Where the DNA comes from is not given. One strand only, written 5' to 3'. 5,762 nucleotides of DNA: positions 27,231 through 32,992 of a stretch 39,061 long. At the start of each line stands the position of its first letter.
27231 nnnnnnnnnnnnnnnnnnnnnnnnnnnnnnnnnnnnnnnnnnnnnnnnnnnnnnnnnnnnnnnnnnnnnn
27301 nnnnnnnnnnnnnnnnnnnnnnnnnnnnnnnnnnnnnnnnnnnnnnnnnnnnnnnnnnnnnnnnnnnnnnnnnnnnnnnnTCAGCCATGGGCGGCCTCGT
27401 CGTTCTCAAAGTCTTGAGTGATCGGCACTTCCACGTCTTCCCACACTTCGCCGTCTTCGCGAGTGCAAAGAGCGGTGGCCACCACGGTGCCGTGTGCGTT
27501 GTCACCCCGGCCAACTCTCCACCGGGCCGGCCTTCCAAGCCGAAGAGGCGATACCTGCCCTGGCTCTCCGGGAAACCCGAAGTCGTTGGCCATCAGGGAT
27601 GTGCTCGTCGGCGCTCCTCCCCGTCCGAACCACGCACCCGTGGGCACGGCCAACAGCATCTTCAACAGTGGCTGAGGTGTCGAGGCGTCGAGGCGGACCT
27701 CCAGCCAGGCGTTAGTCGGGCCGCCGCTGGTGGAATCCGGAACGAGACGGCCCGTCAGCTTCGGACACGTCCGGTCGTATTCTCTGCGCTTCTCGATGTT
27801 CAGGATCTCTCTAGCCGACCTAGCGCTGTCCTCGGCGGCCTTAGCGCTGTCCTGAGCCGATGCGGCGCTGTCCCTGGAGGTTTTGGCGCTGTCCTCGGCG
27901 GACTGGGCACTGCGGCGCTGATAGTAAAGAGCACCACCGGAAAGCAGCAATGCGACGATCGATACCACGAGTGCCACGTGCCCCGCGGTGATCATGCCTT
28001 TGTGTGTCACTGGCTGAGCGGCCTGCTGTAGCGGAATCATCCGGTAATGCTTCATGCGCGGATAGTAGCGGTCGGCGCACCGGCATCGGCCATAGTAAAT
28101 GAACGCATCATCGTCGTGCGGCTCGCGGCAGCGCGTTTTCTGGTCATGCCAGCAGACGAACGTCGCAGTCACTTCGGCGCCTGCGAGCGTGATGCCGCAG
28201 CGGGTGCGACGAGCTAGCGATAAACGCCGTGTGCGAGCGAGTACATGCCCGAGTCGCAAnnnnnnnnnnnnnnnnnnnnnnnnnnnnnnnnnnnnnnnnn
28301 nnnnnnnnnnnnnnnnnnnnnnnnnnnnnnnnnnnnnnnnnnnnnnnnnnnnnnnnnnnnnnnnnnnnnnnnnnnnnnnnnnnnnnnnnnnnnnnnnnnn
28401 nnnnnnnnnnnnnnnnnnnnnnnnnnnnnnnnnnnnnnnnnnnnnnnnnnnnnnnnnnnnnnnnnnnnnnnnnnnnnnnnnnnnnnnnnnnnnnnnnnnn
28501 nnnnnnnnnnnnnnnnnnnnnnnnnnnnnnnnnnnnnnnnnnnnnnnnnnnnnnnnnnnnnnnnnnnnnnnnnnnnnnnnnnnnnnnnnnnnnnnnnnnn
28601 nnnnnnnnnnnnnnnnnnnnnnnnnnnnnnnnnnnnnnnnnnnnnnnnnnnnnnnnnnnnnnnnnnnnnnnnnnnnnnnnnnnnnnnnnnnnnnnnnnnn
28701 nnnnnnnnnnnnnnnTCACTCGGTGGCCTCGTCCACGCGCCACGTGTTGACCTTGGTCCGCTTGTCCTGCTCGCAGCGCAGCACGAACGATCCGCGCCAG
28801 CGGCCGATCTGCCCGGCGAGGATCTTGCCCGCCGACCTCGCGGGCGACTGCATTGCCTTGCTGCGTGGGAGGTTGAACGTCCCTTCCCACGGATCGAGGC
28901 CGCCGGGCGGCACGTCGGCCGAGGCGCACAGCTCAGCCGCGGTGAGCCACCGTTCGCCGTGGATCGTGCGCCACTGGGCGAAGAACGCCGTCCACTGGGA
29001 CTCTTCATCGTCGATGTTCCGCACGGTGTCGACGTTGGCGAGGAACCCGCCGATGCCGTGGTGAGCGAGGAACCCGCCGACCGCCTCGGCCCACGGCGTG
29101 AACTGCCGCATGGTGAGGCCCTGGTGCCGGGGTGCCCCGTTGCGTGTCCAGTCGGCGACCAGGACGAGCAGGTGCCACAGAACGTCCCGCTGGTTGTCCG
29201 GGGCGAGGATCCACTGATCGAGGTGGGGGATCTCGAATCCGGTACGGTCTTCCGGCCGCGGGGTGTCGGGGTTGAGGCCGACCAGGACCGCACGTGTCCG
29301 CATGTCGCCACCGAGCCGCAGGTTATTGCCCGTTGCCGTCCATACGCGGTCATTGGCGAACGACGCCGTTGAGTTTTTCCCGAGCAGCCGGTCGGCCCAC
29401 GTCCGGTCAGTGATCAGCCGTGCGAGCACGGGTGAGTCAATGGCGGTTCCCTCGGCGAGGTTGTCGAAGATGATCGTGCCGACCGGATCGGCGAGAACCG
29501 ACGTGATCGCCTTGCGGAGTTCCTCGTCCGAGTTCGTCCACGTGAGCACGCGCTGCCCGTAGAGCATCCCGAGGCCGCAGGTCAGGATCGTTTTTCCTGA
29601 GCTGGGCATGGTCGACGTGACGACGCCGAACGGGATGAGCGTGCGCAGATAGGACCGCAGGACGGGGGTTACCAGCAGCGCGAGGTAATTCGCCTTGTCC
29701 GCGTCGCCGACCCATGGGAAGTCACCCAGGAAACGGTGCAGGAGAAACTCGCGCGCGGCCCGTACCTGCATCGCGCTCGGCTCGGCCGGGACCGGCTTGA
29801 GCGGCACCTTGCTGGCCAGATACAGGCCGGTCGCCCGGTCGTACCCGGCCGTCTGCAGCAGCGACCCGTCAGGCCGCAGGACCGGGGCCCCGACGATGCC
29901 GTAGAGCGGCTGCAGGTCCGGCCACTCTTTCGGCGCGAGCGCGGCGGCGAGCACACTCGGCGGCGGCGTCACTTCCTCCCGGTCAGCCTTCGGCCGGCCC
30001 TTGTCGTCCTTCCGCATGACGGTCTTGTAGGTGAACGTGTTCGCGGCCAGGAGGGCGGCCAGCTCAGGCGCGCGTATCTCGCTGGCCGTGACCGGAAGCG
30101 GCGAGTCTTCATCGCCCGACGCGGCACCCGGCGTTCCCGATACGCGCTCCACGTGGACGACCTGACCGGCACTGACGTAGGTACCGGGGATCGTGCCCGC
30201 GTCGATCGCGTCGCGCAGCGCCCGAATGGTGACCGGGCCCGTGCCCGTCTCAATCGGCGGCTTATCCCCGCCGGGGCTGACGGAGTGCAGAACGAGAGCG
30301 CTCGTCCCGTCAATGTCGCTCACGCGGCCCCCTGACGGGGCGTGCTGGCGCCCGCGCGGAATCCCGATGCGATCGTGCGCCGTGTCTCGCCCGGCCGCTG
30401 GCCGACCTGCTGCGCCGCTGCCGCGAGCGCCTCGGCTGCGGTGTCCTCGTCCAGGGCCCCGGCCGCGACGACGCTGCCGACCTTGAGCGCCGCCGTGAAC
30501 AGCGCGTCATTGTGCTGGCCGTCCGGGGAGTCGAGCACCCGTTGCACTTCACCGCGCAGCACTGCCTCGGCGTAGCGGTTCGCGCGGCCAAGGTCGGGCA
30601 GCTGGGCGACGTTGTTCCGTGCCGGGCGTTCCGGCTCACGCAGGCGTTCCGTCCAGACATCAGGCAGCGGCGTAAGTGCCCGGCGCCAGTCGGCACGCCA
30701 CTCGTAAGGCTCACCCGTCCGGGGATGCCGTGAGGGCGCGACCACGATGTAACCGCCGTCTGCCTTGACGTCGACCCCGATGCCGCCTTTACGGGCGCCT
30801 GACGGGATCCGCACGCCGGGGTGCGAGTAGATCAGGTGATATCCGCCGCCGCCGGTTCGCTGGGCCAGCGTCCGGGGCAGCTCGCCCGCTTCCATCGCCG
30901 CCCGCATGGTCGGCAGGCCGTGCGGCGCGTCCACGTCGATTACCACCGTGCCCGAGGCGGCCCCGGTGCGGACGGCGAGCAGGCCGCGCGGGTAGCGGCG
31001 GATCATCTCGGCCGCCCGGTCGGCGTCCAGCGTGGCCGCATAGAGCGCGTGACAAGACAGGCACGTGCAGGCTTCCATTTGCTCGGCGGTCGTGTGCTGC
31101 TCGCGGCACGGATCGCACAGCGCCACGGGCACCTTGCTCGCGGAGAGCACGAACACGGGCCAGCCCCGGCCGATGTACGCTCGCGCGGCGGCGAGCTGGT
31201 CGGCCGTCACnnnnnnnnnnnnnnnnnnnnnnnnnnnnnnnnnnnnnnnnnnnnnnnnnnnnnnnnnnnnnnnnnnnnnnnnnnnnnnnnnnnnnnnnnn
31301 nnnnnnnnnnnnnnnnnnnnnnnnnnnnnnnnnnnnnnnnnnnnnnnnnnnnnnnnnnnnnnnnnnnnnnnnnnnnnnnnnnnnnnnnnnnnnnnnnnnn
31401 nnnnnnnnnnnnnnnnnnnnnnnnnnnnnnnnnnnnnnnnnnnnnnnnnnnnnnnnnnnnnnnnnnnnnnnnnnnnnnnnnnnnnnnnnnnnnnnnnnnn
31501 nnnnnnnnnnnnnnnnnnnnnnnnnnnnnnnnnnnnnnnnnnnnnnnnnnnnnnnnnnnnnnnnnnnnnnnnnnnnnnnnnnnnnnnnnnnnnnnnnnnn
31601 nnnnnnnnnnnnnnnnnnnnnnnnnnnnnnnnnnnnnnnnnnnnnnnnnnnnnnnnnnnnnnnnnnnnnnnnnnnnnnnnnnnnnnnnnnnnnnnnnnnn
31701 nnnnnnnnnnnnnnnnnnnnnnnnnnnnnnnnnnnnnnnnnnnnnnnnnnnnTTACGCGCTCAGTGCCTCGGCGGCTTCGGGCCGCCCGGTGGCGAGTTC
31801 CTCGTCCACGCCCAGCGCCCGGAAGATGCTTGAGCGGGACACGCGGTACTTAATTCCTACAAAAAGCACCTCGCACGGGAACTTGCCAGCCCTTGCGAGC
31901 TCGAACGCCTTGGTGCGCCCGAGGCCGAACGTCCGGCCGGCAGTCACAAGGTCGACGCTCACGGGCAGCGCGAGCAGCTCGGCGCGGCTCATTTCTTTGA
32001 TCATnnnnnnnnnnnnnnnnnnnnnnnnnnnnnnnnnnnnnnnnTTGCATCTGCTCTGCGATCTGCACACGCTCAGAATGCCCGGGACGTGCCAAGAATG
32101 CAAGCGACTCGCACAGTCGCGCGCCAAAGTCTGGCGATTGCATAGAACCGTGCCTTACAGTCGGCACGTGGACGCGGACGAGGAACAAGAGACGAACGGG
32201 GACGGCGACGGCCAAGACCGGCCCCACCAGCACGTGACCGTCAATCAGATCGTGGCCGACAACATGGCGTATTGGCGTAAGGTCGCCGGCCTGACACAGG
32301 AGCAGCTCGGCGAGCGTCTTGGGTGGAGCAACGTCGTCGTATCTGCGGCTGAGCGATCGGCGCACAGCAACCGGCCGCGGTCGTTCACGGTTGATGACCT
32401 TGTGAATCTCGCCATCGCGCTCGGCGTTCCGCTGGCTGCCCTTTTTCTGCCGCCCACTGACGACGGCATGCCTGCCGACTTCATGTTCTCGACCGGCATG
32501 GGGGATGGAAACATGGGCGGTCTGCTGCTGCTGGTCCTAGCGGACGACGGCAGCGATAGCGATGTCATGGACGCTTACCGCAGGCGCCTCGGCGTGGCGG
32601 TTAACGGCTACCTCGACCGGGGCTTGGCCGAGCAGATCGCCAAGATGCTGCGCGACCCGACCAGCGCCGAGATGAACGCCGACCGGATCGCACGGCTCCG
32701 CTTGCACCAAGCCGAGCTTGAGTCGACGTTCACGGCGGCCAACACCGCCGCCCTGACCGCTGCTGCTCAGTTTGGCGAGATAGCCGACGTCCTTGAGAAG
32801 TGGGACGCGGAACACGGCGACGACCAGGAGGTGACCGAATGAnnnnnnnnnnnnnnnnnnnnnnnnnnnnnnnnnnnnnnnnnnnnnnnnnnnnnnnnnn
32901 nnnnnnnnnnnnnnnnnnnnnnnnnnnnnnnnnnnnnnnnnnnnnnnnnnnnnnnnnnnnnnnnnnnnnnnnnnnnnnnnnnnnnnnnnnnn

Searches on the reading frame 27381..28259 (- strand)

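Call 10: search_protein_families(library=pfam, proteins=[window:27381-28259:-], max_evalue=0.01)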
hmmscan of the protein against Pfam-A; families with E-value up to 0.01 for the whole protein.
window:27381-28259:- (292 aa): 1 family
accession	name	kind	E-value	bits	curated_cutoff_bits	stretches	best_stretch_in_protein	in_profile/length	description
PF13400.11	Tad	-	0.0022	18.7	22.3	1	93-125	9-40/47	Putative Flp pilus-assembly TadE/G-like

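Call 38: search_protein_families(library=phrogs, proteins=[window:27381-28259:-], max_evalue=0.01)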
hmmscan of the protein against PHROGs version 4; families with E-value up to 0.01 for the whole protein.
window:27381-28259:- (292 aa): 1 family
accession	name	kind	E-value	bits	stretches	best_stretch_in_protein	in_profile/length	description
phrog_214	-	lysis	0.006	17.4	1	97-155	12-70/176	Rz-like spanin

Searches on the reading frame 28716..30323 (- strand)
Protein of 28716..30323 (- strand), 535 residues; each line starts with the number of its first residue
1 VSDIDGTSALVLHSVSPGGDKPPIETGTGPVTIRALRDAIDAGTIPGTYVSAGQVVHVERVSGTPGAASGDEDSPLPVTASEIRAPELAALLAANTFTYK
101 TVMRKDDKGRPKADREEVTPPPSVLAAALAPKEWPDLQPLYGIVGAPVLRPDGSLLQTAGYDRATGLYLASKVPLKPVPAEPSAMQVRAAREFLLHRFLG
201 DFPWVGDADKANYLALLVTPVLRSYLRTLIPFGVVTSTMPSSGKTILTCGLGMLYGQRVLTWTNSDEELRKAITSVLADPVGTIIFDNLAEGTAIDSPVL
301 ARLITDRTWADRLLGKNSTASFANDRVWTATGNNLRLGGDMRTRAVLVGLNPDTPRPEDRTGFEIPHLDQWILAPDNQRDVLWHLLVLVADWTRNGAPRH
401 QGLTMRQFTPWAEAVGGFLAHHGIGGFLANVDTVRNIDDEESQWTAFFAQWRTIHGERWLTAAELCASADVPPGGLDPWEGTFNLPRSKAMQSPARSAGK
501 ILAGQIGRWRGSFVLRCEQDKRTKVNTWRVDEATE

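Call 10: search_protein_families(library=pfam, proteins=[window:28716-30323:-], max_evalue=0.01)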
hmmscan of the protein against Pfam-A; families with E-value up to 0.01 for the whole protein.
window:28716-30323:- (535 aa): 0 families

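Call 38: search_protein_families(library=phrogs, proteins=[window:28716-30323:-], max_evalue=0.01)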
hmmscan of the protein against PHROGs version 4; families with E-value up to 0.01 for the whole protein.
window:28716-30323:- (535 aa): 3 families
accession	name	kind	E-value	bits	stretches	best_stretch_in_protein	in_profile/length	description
phrog_19930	-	DNA, RNA and nucleotide metabolism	8e-65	220.6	1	87-472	433-813/865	DNA polymerase/primase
phrog_10537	-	unknown function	8.1e-48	164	1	92-464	782-1156/1229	-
phrog_29234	-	unknown function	3.9e-38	132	1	114-479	439-800/887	-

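Call 108: search_protein_families(library=ncbifam, proteins=[window:28716-30323:-], max_evalue=0.01)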
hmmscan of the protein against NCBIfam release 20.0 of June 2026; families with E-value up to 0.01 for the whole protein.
window:28716-30323:- (535 aa): 0 families

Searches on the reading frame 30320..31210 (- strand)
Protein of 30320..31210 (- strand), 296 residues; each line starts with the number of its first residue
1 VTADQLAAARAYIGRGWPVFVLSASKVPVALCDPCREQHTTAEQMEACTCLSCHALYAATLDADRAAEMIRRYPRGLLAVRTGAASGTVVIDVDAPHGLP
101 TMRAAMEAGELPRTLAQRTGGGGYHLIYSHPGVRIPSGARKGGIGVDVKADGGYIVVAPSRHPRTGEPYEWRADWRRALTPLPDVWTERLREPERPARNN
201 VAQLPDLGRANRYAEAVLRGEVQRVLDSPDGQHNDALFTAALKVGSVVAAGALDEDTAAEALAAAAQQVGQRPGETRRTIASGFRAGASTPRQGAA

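Call 10: search_protein_families(library=pfam, proteins=[window:30320-31210:-], max_evalue=0.01)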
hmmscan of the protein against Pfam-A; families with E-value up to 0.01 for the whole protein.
window:30320-31210:- (296 aa): 1 family
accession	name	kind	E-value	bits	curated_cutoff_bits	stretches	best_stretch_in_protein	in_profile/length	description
PF09250.16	Prim-Pol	-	2e-32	113.3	22.8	1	9-184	1-157/158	Bifunctional DNA primase/polymerase, N-terminal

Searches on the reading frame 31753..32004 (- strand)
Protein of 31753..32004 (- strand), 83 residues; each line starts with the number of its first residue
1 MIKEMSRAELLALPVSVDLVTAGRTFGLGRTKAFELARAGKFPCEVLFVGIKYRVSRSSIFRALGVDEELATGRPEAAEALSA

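Call 38: search_protein_families(library=phrogs, proteins=[window:31753-32004:-], max_evalue=0.01)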
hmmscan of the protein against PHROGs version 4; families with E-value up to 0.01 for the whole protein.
window:31753-32004:- (83 aa): 1 family
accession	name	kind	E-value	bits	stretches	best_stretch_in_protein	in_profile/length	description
phrog_32619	-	unknown function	4.8e-06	27.9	1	6-60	3-57/104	-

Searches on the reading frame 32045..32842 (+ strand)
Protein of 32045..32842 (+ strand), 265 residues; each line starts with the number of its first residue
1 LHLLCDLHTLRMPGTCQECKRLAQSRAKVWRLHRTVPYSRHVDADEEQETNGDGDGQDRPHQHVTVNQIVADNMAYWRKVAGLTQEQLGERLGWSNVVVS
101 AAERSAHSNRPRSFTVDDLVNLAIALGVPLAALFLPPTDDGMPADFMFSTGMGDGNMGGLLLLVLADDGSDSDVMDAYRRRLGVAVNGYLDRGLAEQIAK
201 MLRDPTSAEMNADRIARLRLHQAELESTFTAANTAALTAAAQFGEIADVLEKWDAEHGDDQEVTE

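Call 10: search_protein_families(library=pfam, proteins=[window:32045-32842:+], max_evalue=0.01)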
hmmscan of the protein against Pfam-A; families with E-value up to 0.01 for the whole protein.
window:32045-32842:+ (265 aa): 2 families
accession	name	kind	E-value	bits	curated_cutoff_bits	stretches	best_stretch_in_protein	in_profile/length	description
PF01381.28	HTH_3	-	9.1e-06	26.1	23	1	77-132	4-54/55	Helix-turn-helix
PF13560.12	HTH_31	-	2e-05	25.3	27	1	78-130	10-58/64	Helix-turn-helix domain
